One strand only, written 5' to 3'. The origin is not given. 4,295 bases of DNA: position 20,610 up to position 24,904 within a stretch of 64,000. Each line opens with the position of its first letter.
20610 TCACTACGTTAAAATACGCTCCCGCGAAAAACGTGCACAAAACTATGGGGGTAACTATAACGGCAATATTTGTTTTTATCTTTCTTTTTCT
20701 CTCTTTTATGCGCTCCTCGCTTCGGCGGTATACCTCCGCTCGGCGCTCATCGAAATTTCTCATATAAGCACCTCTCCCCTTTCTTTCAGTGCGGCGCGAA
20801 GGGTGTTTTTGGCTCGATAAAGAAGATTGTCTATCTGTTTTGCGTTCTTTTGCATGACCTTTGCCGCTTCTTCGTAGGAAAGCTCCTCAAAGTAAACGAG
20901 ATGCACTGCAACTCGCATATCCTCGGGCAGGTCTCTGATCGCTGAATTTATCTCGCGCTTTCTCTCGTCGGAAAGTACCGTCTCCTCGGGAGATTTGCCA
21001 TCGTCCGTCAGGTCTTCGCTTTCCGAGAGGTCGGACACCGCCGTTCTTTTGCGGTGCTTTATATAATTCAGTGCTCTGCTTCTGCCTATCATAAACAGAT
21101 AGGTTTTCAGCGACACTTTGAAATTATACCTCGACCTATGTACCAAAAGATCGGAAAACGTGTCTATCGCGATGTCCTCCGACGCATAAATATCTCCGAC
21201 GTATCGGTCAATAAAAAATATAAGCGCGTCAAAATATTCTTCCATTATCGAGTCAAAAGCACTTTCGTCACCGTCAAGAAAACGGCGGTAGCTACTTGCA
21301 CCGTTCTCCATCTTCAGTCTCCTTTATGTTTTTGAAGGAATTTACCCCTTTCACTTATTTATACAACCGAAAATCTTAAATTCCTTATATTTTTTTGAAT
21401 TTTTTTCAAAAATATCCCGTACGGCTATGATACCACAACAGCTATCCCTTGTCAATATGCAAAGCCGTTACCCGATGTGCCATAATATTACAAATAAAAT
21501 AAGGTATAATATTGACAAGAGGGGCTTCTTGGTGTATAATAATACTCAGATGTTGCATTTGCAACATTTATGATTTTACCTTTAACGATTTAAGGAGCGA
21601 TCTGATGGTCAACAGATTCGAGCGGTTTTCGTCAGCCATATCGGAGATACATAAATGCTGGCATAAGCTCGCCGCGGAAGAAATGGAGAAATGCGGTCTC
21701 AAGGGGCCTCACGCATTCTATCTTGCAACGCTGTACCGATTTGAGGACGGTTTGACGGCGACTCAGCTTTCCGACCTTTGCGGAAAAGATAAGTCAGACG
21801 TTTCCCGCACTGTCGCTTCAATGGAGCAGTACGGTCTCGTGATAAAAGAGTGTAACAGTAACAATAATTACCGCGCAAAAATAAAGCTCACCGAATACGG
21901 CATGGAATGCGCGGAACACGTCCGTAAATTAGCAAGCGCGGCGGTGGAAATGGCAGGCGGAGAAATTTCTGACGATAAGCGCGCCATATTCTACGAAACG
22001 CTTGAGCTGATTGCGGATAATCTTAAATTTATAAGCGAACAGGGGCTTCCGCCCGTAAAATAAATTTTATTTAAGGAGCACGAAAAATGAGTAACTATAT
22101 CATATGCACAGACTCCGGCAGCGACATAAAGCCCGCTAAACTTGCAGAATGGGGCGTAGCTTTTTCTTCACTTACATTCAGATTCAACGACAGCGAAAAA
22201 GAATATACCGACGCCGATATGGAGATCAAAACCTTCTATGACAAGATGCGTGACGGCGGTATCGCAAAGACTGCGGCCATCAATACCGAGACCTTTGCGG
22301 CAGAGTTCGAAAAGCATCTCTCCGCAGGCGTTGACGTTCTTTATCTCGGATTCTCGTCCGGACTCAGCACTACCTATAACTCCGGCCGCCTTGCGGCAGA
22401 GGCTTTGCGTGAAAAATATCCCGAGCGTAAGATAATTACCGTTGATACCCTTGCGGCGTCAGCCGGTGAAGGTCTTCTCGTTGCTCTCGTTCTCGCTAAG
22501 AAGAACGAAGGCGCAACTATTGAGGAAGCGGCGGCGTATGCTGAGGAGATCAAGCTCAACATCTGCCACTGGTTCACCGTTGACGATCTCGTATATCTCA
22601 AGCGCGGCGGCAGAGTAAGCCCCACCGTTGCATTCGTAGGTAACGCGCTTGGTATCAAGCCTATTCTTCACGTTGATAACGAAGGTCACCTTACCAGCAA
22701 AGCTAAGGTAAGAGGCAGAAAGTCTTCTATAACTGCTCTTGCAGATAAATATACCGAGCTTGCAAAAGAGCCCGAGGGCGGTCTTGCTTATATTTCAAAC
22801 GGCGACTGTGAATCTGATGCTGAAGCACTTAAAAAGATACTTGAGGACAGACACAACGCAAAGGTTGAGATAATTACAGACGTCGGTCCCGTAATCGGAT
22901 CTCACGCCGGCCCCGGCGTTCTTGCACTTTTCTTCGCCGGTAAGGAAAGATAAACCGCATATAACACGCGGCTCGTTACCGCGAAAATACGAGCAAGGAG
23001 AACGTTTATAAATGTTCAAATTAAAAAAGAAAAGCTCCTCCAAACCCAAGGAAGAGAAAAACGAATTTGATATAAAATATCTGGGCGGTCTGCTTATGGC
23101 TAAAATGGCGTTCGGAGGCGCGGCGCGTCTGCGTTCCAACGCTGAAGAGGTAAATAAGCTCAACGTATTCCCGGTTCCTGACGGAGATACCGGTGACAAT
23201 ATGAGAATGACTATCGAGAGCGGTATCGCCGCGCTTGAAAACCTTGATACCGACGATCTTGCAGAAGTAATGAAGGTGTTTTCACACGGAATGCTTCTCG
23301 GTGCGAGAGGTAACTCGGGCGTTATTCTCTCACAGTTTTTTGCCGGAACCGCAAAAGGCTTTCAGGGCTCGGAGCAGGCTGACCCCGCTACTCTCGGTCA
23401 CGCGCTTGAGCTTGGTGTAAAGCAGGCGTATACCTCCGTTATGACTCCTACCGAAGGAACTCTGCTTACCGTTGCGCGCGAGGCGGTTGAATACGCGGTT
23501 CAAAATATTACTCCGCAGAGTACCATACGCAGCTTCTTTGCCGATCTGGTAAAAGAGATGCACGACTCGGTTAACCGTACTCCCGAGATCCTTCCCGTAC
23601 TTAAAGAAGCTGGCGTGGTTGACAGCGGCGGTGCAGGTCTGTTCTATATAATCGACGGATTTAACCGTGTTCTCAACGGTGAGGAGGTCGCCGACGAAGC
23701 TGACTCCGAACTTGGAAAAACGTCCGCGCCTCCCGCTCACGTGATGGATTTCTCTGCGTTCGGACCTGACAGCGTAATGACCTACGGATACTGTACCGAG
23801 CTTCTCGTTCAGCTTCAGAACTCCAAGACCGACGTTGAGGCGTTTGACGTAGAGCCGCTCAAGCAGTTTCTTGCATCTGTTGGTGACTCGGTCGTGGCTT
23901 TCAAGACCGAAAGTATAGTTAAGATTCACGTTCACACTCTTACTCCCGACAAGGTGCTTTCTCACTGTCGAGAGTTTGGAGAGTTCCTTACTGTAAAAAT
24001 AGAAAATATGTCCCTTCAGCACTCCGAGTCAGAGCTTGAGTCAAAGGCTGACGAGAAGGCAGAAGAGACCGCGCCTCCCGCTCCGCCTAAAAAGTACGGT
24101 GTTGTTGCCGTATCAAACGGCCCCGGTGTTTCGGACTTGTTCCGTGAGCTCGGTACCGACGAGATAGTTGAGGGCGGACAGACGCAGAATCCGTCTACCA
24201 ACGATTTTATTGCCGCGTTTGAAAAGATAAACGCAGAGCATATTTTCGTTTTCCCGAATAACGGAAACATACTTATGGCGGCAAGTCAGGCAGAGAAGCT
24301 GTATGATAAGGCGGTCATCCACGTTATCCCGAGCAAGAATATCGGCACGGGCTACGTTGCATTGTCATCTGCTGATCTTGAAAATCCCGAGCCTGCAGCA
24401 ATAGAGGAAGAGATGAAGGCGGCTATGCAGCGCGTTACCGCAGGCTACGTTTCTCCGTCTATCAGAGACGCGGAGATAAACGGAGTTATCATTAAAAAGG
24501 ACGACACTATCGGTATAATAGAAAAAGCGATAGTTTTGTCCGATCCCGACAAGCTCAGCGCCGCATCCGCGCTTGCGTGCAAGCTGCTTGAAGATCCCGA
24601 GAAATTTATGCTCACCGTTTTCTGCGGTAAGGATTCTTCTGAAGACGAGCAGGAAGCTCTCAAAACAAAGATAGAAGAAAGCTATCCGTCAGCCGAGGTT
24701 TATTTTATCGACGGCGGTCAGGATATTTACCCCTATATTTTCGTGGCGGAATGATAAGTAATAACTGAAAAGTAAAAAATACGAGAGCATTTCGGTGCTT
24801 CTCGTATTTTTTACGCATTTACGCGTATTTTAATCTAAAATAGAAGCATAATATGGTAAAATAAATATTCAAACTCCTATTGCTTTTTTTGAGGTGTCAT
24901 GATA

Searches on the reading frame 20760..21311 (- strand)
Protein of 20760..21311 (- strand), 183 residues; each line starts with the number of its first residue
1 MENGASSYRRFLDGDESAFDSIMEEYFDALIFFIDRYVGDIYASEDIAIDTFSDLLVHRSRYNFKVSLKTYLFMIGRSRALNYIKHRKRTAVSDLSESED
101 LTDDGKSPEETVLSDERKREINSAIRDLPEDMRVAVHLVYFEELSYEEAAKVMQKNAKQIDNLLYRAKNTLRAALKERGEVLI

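Call 9: search_protein_families(library=pfam, proteins=[window:20760-21311:-], max_evalue=0.001)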
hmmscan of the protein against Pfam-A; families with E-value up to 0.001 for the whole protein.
window:20760-21311:- (183 aa): 3 families
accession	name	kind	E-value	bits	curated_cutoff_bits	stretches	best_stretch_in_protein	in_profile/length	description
PF08281.18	Sigma70_r4_2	-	2.2e-10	40.5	25.7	1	119-171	2-54/54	Sigma-70, region 4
PF04542.20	Sigma70_r2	-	1.9e-07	31.2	24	1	24-90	3-71/71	Sigma-70 region 2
PF04545.22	Sigma70_r4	-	0.00015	21.7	24.1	1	124-172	1-49/50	Sigma-70, region 4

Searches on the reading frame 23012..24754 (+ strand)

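Call 77: search_protein_families(library=pfam, proteins=[window:23012-24754:+], max_evalue=0.00001)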
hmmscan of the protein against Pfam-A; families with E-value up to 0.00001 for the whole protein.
window:23012-24754:+ (580 aa): 3 families
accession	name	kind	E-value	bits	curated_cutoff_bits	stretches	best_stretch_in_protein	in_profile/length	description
PF13684.11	FakA-like_C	-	8.6e-65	218.6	23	1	363-580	1-216/216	Fatty acid kinase subunit A-like, C-terminal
PF02734.22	Dak2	-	2.2e-41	142.1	27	1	54-217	1-172/174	DAK2 domain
PF21645.3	FakA-like_M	-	5.3e-25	87.5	24.9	1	257-339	1-79/80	Fatty acid kinase subunit A-like, middle domain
